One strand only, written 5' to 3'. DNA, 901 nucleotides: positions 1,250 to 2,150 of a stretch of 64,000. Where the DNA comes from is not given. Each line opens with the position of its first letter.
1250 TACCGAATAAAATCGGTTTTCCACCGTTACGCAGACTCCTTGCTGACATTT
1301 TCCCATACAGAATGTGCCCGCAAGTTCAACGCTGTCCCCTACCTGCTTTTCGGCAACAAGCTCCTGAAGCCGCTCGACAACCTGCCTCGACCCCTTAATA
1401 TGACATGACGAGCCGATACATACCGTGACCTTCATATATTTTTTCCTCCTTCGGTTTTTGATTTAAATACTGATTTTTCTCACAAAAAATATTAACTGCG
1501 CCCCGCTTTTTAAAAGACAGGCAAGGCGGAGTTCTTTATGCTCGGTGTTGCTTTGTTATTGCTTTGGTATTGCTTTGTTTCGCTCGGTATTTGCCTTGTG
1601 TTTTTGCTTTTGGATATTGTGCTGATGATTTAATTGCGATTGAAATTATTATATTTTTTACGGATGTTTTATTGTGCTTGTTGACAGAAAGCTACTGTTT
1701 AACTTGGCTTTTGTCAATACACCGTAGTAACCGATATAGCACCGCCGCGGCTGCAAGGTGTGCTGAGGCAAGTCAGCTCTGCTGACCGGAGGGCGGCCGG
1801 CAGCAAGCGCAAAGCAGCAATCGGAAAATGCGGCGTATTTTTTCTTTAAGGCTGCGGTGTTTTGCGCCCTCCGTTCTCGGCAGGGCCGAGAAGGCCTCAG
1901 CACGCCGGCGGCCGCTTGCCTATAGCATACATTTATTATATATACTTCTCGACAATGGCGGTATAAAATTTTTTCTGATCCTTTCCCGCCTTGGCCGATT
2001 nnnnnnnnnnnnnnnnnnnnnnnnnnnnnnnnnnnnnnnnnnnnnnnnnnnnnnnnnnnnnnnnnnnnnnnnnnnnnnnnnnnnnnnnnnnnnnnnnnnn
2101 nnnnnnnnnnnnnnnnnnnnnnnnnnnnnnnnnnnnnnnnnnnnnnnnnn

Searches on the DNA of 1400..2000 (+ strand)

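Call 37: build_rna_model(alignment_id=A5)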
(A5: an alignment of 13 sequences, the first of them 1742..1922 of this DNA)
Model R1 built from alignment A5 (13 sequences, 212 columns); structure: RNAalifold consensus.
model positions 189; base pairs 33; branch points 2; effective number of sequences 2.17; information 0.59 bits per position. Calibrated on 0.2 Mb of random sequence (short: E-values are rough).
structure used (alignment columns):
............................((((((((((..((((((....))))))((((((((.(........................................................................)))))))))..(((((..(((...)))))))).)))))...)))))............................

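Call 38: search_with_rna_model(model_id=R1, sources=[window, L001, L011, L012, L016, L022, L023, L025, L028, L032, L035], max_evalue=1)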
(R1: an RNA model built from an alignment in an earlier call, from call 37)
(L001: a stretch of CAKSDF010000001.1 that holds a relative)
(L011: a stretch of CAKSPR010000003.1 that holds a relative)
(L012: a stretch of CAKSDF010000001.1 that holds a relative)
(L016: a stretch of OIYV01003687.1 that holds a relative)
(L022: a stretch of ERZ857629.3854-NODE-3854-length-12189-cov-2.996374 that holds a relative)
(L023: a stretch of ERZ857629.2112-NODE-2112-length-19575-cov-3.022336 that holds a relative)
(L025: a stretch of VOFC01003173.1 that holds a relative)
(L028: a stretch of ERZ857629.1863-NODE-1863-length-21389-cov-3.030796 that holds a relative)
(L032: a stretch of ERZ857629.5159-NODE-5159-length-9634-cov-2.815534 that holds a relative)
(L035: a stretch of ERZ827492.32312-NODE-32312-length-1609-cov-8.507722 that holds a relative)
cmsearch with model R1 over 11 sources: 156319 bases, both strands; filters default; matches with E-value up to 1: 30.
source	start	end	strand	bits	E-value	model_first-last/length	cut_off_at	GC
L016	4950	5139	-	196.8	2.2e-60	1-189/189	no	0.64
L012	2119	2309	+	196.2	3.2e-60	1-189/189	no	0.63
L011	6149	6339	-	189.1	5.6e-58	1-189/189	no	0.63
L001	2503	2693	+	177.8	2.1e-54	1-189/189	no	0.61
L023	6419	6612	-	175.5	1.1e-53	1-189/189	no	0.59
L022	6629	6815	-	175.1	1.4e-53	1-189/189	no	0.64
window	1739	1925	+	173.3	5.5e-53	1-189/189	no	0.64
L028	4336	4519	-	167.6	3.2e-51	1-189/189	no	0.59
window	13733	13917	-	155.1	2.8e-47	1-189/189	no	0.58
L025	66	258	+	152.4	2e-46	1-189/189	no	0.6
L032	7415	7591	+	150.5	8.2e-46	1-189/189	no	0.57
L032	4255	4439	+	148.5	3.4e-45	1-189/189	no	0.57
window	10586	10762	-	148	5e-45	1-189/189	no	0.56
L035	843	1055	-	113.2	4.6e-34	1-189/189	no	0.5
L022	6637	6817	+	46.5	4.4e-13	1-189/189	no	0.64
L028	4338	4523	+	39.1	9.2e-11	1-189/189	no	0.59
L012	2117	2307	-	37.8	2.5e-10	1-189/189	no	0.63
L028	6733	6914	-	37.3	3.5e-10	1-189/189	no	0.49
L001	2506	2691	-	35.4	1.4e-09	1-189/189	no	0.61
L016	4952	5141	+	35.2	1.5e-09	1-189/189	no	0.64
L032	7408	7592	-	32.8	9e-09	1-189/189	no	0.56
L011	6151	6341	+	31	3.3e-08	1-189/189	no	0.63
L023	6433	6614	+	22.4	1.7e-05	1-189/189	no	0.61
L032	4253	4438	-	16.8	0.00098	1-189/189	no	0.57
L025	67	256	-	14.3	0.0061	1-189/189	no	0.59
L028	12982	13047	+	10.3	0.11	1-189/189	no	0.68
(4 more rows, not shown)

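Call 46: search_rna_families(source=window, start=1400, end=2000, threshold=evalue, max_evalue=10)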
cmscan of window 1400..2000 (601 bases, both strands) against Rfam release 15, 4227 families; matches with E-value up to 10: 4.
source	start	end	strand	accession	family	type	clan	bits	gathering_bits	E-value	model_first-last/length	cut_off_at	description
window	1688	1737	-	RF02387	sau-27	Gene; sRNA;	-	17.5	80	6.4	1-92/92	no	Staphylococcus sRNA sau-27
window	1661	1733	+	RF00717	mir-315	Gene; miRNA;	-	16.1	63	9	1-83/83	no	mir-315 microRNA precursor family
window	1946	1991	+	RF00039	DicF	Gene; antisense;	-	13.6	48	4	1-52/52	no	DicF RNA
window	1737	1802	-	RF00223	IRES_Bip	Cis-reg; IRES;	-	8.6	40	2.4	1-263/263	no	bip internal ribosome entry site (IRES)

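Call 51: search_with_rna_model(model_id=R1, sources=[L037, L038, L039, L040, L041, L042], max_evalue=1)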
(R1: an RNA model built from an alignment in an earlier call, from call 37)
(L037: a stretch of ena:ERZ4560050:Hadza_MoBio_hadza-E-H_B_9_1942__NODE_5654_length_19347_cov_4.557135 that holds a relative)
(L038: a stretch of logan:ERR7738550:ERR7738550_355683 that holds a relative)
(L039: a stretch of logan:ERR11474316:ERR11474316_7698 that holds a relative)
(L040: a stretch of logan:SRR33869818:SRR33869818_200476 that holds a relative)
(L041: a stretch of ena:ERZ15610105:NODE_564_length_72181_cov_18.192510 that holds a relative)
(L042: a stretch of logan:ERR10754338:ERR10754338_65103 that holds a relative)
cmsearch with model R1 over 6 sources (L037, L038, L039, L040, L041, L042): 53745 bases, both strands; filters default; matches with E-value up to 1: 7.
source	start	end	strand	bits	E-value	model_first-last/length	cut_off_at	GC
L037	12871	13115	+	47.3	8.3e-14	1-189/189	no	0.54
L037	12697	12711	+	10.5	0.033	140-154/189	no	0.73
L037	13063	13077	-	7.8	0.22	140-154/189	no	0.73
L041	16227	16259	-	7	0.42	96-128/189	no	0.3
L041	6546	6677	-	6.6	0.53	1-189/189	no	0.6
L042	187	318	-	6.6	0.53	1-189/189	no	0.6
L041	14273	14311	-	6.4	0.62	23-166/189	no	0.64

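Call 59: search_with_rna_model(model_id=R1, sources=[L043, L044, L045], max_evalue=1)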
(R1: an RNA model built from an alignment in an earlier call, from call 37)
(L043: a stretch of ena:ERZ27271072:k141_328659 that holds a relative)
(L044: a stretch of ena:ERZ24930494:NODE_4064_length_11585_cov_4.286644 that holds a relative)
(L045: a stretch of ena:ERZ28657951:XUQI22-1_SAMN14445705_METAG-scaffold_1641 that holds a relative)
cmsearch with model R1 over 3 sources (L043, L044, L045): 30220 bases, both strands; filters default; matches with E-value up to 1: 0.
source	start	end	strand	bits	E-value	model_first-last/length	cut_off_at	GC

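Call 63: search_with_rna_model(model_id=R1, sources=[window, L001, L011, L012, L016, L022, L023, L025, L028, L032], max_evalue=1e-30, make_alignment=true)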
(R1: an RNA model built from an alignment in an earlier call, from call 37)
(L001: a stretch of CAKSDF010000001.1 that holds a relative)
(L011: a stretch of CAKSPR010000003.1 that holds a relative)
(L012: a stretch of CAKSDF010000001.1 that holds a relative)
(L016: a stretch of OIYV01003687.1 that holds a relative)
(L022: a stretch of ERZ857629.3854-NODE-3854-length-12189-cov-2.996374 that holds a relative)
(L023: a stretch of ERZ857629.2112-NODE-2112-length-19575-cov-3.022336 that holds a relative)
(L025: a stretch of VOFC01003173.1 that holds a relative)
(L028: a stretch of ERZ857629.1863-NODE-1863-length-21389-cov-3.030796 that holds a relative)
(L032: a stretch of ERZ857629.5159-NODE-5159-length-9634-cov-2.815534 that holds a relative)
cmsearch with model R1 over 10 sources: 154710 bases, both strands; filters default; matches with E-value up to 1e-30: 13.
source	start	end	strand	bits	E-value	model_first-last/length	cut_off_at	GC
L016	4950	5139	-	196.8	2.1e-60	1-189/189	no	0.64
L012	2119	2309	+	196.2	3.2e-60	1-189/189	no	0.63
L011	6149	6339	-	189.1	5.6e-58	1-189/189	no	0.63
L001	2503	2693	+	177.8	2e-54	1-189/189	no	0.61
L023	6419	6612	-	175.5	1e-53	1-189/189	no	0.59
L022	6629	6815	-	175.1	1.4e-53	1-189/189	no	0.64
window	1739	1925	+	173.3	5.5e-53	1-189/189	no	0.64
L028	4336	4519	-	167.6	3.2e-51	1-189/189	no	0.59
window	13733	13917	-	155.1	2.7e-47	1-189/189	no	0.58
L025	66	258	+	152.4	1.9e-46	1-189/189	no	0.6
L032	7415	7591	+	150.5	8.1e-46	1-189/189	no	0.57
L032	4255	4439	+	148.5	3.3e-45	1-189/189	no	0.57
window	10586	10762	-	148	4.9e-45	1-189/189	no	0.56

Alignment A6: 13 matches aligned to the model, 202 columns, each read 5' to 3' on its own strand. Consensus structure (alignment columns), stored with it:
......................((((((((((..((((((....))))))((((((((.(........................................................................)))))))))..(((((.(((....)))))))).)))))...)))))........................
